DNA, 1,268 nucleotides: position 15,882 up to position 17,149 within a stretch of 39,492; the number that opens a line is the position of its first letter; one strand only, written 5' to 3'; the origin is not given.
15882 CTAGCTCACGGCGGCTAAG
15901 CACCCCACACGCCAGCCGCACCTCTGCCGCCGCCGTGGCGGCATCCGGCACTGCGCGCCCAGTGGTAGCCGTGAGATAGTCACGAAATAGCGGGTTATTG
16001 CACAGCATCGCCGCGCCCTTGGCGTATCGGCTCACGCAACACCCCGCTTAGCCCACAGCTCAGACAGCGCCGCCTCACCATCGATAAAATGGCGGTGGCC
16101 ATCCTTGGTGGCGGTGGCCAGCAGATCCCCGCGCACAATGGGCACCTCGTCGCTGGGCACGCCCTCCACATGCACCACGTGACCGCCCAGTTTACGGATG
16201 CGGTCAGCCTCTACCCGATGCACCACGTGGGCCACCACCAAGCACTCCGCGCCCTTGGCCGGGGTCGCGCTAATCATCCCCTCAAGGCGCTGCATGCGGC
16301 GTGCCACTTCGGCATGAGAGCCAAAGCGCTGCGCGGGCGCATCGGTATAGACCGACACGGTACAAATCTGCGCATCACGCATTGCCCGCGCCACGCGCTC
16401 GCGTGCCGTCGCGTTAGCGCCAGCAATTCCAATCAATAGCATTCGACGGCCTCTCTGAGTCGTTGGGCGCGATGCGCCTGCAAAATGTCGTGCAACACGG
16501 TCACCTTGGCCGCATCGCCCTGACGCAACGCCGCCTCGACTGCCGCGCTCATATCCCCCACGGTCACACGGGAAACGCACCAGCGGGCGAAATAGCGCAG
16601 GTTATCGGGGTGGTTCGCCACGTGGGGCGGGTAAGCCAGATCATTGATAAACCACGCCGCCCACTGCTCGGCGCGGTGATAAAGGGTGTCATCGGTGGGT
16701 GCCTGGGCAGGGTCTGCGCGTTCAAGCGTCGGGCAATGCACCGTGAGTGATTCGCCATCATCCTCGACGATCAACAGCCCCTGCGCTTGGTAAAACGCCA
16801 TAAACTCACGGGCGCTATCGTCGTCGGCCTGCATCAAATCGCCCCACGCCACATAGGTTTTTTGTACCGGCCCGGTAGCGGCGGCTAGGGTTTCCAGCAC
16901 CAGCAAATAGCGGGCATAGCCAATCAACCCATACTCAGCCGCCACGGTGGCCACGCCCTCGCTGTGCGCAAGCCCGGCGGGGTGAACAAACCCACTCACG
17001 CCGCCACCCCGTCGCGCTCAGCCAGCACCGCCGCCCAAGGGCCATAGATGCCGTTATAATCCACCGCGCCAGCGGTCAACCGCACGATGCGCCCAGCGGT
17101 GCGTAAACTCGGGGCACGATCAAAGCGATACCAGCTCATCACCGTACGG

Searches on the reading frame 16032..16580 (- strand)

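Call 20: search_protein_families(library=phrogs, proteins=[window:16032-16580:-], max_evalue=0.01)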
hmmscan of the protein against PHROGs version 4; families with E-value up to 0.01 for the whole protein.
window:16032-16580:- (182 aa): 1 family
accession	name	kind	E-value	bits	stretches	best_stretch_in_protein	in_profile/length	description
phrog_17666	-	unknown function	2.7e-12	47.6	1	45-163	4-115/130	-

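Call 21: search_protein_families(library=pfam, proteins=[window:16032-16580:-], max_evalue=0.01)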
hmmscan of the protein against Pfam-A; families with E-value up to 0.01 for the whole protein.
window:16032-16580:- (182 aa): 0 families

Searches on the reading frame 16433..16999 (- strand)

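Call 20: search_protein_families(library=phrogs, proteins=[window:16433-16999:-], max_evalue=0.01)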
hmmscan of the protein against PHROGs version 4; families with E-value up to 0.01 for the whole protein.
window:16433-16999:- (188 aa): 1 family
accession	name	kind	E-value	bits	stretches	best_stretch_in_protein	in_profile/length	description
phrog_7452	-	unknown function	0.0016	19.4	1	119-182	97-160/164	-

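Call 21: search_protein_families(library=pfam, proteins=[window:16433-16999:-], max_evalue=0.01)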
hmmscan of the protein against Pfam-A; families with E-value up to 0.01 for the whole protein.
window:16433-16999:- (188 aa): 0 families
